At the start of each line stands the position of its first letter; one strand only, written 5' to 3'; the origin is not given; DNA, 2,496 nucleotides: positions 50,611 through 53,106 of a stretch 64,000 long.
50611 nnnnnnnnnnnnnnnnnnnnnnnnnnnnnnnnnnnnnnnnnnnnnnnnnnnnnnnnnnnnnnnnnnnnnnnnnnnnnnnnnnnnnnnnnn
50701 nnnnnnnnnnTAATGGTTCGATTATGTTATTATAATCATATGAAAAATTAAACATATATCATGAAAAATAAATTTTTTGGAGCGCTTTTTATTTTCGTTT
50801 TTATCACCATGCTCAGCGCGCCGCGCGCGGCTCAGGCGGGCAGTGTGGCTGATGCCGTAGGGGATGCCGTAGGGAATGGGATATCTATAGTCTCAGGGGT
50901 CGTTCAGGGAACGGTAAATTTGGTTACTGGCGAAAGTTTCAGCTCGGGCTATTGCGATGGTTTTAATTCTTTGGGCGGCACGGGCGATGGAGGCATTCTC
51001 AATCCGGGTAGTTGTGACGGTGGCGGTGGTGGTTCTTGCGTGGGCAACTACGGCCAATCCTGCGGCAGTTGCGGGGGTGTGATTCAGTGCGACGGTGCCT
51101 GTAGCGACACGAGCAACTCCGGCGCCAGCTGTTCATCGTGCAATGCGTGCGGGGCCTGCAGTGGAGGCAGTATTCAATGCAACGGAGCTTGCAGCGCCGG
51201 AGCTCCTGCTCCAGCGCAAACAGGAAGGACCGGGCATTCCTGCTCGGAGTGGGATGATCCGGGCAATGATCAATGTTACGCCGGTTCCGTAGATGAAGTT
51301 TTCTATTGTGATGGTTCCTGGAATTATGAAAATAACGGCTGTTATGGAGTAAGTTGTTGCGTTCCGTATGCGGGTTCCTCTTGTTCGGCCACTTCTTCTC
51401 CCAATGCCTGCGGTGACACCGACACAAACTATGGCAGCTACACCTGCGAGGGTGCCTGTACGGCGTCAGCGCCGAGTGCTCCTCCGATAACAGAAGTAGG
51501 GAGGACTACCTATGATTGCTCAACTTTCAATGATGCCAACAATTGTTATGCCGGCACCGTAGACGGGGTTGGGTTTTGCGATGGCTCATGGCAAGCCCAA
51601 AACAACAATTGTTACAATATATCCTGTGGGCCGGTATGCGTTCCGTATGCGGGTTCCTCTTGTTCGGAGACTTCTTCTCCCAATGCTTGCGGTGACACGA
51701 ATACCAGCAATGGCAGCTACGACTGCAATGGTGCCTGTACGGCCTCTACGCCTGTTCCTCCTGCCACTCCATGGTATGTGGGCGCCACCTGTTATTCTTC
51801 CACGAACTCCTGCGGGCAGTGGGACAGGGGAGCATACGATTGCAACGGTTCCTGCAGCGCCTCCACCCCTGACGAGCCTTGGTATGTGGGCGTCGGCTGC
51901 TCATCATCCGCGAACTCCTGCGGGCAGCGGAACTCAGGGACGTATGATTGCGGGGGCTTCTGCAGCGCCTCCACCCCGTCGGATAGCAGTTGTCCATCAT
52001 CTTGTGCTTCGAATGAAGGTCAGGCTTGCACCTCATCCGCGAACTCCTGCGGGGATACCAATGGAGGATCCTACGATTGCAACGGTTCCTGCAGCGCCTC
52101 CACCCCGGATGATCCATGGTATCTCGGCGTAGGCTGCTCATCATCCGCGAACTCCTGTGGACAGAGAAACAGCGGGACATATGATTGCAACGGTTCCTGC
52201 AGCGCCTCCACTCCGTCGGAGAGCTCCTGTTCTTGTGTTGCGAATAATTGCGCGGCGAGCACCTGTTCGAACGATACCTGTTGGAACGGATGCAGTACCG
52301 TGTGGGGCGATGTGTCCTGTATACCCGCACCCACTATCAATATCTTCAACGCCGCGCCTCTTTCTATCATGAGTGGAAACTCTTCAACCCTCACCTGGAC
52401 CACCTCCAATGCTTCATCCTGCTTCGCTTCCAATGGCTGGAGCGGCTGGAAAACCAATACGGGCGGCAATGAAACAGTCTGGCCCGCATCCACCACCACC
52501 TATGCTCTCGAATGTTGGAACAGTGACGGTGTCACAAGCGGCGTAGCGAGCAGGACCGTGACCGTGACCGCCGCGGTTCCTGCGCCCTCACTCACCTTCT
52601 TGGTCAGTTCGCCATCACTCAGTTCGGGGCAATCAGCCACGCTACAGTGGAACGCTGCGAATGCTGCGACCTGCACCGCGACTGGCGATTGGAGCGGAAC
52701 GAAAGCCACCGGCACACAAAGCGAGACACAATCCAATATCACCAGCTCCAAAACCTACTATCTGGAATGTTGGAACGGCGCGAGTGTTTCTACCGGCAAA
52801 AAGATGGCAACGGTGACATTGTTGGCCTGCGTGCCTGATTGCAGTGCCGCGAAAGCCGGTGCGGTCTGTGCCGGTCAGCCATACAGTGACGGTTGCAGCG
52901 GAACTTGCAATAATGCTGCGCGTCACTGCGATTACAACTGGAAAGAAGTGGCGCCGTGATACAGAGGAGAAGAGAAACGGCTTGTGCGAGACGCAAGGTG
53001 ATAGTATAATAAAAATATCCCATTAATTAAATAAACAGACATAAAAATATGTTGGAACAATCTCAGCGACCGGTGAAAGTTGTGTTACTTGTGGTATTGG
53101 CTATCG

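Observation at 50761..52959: Large secreted Cys-rich tandem-repeat protein with DNA-level repeat instability potential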

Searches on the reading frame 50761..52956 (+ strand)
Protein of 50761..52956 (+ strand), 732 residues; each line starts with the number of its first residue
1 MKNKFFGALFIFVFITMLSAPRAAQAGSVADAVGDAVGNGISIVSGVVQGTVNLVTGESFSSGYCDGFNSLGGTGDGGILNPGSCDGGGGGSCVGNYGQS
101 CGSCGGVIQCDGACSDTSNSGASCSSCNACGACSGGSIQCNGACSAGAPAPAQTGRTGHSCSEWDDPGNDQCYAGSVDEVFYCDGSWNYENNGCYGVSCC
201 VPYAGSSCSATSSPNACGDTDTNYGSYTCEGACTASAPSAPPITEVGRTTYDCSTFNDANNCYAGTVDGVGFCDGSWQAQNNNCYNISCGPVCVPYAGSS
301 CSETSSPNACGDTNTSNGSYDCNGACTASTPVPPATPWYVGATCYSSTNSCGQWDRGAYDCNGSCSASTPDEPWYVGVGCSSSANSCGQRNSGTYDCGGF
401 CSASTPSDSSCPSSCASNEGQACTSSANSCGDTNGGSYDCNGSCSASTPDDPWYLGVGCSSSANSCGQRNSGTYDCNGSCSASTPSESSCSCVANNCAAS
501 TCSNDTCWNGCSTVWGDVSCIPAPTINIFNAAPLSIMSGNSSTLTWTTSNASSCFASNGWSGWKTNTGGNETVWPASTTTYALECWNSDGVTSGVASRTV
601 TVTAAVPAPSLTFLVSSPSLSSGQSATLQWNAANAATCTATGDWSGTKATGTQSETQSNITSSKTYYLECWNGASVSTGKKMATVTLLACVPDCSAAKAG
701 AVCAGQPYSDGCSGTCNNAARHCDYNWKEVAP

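Call 4: search_protein_families(library=pfam, proteins=[window:50761-52956:+], max_evalue=10)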
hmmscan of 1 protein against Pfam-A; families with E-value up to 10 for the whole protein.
window:50761-52956:+ (732 aa): 1 family
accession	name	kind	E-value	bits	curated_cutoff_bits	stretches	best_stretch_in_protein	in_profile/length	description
PF12985.13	DUF3869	-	0.39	11.4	24.5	1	567-629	17-80/85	Domain of unknown function (DUF3869)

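Call 5: search_protein_families(library=ncbifam, proteins=[window:50761-52956:+], max_evalue=10)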
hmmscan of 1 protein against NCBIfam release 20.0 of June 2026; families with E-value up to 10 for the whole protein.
window:50761-52956:+ (732 aa): 0 families

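Call 10: find_homologous_proteins(query=window:50761-52956:+, max_evalue=0.001)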
Query window:50761-52956:+ (732 aa): 64 proteins with E <= 0.001 among 8000 candidates.
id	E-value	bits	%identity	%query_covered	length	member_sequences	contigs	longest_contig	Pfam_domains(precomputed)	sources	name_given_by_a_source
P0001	3.2e-91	325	40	74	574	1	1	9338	-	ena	-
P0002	7.9e-91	324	38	58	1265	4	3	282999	-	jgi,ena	-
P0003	1.7e-89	319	40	74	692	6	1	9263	-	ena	-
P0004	4.3e-83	298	35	77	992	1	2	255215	-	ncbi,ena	-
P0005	1.4e-80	290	40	74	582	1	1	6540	-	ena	-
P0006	6.2e-79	285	36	56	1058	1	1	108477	PF11617.14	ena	-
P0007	8.4e-62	228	39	39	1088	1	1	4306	PF02412.24,PF17963.8,PF11617.14,PF24517.3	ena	-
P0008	1.4e-58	217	46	40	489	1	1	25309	-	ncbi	-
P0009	1.4e-56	211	41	45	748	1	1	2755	PF13360.14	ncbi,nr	ncbi:MAG: PQQ-binding-like beta-propeller repeat protein, partial [Dehalococcoidales bacterium]|nr:P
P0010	2.8e-53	200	39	66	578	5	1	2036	-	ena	-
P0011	3.8e-49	186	36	20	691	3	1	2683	PF19407.6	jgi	-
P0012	3.6e-44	170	39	52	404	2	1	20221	-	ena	-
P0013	3.8e-44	170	39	51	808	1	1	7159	-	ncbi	-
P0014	1.2e-42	165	43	49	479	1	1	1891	-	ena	-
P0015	5.1e-42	162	38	41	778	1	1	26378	PF07705.18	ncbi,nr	ncbi:MAG: CARDB domain-containing protein [bacterium]|nr:CARDB domain-containing protein [bacterium]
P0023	9.5e-30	122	41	42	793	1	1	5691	PF00090.26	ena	-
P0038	4.4e-16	77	38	35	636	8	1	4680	PF00090.26,PF00801.27,PF25788.3,PF18911.7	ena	-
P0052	5.0e-9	53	40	23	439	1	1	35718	PF11617.14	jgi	jgi:hypothetical protein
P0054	1.9e-8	51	55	16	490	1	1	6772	PF19030.7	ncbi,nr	ncbi:MAG TPA: thrombospondin type-1 domain-containing protein [Candidatus Paceibacterota bacterium]|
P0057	1.3e-7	49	44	16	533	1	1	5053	PF11617.14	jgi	jgi:hypothetical protein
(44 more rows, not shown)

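Call 13: find_encoding_contigs(protein=window:50761-52956:+, flank=10000, max_places=4)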
Protein window:50761-52956:+ (732 aa): no gene with exactly this product is on record in the collection.

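Call 14: find_encoding_contigs(protein=P0003, flank=10000, max_places=3)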
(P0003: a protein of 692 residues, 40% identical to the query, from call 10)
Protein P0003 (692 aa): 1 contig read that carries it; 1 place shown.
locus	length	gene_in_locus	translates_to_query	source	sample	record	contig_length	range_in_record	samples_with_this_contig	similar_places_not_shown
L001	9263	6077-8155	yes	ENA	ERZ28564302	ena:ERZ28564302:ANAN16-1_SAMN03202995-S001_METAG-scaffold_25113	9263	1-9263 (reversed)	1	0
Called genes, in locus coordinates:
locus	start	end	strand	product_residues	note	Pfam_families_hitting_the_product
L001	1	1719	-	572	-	?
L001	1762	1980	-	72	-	-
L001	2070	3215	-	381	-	-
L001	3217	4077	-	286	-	-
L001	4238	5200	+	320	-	PF03401:TctC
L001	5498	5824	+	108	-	-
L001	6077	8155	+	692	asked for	-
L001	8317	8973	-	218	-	PF01797:Y1_Tnp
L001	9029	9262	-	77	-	?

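Call 29: find_related_loci(query=window:50761-52956:+, collection=genome_contigs, flank=8000)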
Query window:50761-52956:+ (732 aa) in genome_contigs; peptide patterns used: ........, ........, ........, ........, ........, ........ (x = any residue, [..] = any of these).
28 stretches matched a pattern, but none encodes a relative of the query by tblastn (E <= 1e-3).

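Call 47: search_protein_families(library=pfam, alignment_id=A1, max_evalue=0.001)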
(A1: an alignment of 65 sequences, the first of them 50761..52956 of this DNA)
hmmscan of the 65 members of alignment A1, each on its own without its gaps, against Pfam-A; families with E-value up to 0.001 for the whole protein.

A. member 1, window:50761-52956:+ (732 aa): 0 families

B. families by the number of members that match (of 65 scanned): 25 families
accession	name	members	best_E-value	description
PF07705.17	CARDB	7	7.4e-15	CARDB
PF18911.6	PKD_4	7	2.7e-12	PKD domain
PF17210.9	SdrD_B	5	2.8e-08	SdrD B-like domain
PF11617.13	Cu-binding_MopE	4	1.1e-24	Putative metal-binding motif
PF13620.12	CarboxypepD_reg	4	1.4e-15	Carboxypeptidase regulatory-like domain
PF00801.26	PKD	4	1.6e-10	PKD domain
PF04185.19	Phosphoesterase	3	2.3e-59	Phosphoesterase family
PF25788.1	Ig_Rha78A_N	3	2.3e-10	Rha78A-like, N-terminal immunoglobulin domain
PF13715.12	CarbopepD_reg_2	3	2.5e-05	CarboxypepD_reg-like domain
PF18998.6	Flg_new_2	2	3.6e-08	Divergent InlB B-repeat domain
PF00090.25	TSP_1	2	6e-08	Thrombospondin type 1 domain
PF19028.6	TSP1_spondin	2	3.5e-05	Spondin-like TSP1 domain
PF22902.2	NOMO1-like_9th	2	0.00011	BOS complex subunit NOMO1-like, beta sandwich domain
PF07210.18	DUF1416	2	0.00017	Protein of unknown function (DUF1416)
PF24517.2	CBM96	1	2.7e-22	Carbohydrate-binding module family 96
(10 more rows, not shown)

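Call 48: predict_structure(alignment_id=A1)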
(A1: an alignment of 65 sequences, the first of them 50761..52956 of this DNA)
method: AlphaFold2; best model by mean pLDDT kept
length: 732 residues; sequences in the alignment: 65
mean_pLDDT: 63.8   pTM: 0.36
mean pLDDT of the five models: 63.8, 63.0, 62.7, 62.5, 62.0
residues with pLDDT >= 90: 162; 70-90: 193; 50-70: 72; < 50: 305
segments of 3 or more residues with pLDDT < 50: 8-166, 168-185, 189-198, 242-293, 493-518, 693-695, 697-707, 712-732
pLDDT, mean of each block of 10 residues (from residue 1): 48 42 38 36 33 33 34 37 39 37 32 33 38 37 35 36 37 36 39 43 72 74 73 73 41 36 36 36 37 64 90 92 87 90 92 93 92 88 84 91 85 65 90 86 86 90 89 93 87 47 45 48 87 91 95 93 92 94 86 82 85 79 76 82 64 59 81 64 76 49 47 45 42 36
secondary structure, 60 per line:
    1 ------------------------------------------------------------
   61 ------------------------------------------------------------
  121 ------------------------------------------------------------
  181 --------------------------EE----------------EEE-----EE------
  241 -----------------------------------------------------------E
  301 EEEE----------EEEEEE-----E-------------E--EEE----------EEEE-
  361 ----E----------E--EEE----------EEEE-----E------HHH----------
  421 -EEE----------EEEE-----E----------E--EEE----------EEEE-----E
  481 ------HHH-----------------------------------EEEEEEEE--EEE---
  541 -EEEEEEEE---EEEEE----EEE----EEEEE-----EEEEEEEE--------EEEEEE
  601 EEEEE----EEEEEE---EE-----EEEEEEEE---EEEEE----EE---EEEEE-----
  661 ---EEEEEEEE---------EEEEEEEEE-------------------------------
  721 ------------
elements in order (helices of 4 or more, strands of 3 or more residues): E225-227 E300-304 E315-320 E343-345 E356-359 E379-381 E392-395 E422-424 E435-438 E458-460 E471-474 E525-532 E535-537 E542-549 E553-557 E562-564 E569-573 E579-586 E595-605 E610-615 E626-633 E637-641 E651-655 E664-671 E681-689
